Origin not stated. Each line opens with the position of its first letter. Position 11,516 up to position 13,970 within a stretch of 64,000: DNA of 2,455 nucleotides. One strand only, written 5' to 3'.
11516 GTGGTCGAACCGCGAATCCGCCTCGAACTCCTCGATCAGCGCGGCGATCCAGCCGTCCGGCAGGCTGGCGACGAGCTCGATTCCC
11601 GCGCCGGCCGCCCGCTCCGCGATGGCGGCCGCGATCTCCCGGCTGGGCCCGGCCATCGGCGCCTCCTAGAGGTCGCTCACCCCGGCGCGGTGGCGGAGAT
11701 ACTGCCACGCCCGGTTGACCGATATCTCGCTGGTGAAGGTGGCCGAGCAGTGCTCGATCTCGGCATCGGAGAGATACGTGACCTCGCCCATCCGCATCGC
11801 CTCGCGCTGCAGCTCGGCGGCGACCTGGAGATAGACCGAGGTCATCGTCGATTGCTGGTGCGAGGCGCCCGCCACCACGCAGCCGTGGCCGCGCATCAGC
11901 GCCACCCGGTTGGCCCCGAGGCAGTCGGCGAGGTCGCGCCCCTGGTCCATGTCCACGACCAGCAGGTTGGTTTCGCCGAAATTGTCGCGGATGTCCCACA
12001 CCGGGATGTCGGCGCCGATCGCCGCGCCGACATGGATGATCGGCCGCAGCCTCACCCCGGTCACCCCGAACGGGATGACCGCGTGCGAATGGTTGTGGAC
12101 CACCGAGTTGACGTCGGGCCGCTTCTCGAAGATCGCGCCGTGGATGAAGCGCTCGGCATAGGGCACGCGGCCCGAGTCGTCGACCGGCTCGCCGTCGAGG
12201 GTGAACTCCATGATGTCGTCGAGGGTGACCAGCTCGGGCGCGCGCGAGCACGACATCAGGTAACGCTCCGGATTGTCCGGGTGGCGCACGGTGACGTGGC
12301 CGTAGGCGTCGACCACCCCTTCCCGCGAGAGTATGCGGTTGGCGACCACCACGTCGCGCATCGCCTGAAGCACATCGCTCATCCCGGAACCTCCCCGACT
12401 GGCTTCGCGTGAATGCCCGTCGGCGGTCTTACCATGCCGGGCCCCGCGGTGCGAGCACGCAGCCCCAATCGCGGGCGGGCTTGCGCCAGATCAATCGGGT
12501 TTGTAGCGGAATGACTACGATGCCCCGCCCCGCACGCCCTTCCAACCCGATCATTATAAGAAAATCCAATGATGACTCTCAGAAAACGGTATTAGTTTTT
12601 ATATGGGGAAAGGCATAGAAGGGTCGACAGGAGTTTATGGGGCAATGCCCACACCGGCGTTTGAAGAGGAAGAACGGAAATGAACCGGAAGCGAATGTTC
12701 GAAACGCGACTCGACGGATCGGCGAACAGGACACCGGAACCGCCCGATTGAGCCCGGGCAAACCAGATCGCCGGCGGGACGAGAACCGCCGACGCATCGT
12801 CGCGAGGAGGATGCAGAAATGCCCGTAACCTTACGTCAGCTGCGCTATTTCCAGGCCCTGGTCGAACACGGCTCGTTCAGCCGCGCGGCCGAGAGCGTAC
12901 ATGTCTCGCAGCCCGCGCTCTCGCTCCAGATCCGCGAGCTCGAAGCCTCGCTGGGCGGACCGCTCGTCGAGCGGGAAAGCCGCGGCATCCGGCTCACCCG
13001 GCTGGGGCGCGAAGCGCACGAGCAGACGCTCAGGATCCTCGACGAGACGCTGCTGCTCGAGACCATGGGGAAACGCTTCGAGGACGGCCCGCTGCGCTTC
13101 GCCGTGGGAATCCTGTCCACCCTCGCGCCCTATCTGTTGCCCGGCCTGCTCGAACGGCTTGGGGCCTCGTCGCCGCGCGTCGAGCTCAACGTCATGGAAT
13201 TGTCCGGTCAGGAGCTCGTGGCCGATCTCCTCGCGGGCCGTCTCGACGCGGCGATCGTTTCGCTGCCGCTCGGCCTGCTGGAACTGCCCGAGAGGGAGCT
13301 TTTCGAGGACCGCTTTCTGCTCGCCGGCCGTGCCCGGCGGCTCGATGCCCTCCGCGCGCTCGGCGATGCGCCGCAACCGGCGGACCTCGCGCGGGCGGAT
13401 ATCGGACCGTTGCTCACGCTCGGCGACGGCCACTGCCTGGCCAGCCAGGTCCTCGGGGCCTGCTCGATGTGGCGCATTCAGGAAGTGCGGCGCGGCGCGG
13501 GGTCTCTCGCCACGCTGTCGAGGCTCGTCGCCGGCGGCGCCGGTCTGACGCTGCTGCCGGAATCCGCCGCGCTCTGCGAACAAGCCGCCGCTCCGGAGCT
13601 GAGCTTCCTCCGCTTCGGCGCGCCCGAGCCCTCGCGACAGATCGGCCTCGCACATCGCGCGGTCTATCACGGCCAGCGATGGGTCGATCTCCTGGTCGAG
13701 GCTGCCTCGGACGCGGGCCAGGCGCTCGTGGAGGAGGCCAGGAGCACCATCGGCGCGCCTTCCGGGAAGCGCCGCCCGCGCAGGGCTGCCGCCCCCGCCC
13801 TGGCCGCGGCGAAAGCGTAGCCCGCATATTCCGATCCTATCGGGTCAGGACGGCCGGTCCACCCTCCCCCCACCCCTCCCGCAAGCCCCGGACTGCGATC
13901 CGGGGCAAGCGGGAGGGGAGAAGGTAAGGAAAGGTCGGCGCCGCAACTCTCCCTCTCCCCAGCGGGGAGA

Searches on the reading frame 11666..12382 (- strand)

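Call 61: search_protein_families(library=pfam, proteins=[window:11666-12382:-], max_evalue=0.00001)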
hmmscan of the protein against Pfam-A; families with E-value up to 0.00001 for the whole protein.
window:11666-12382:- (238 aa): 1 family
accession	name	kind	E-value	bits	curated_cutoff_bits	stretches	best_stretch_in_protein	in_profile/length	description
PF00596.27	Aldolase_II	-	3e-26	92.9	22.2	1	10-192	2-182/183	Class II Aldolase and Adducin N-terminal domain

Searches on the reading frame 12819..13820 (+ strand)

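Call 61: search_protein_families(library=pfam, proteins=[window:12819-13820:+], max_evalue=0.00001)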
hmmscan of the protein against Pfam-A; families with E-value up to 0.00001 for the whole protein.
window:12819-13820:+ (333 aa): 2 families
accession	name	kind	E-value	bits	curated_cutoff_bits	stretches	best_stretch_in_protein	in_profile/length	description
PF03466.25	LysR_substrate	-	3.1e-24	86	28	1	93-296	7-204/209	LysR substrate binding domain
PF00126.33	HTH_1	-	7.2e-24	84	26.6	1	5-64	1-60/60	Bacterial regulatory helix-turn-helix protein, lysR family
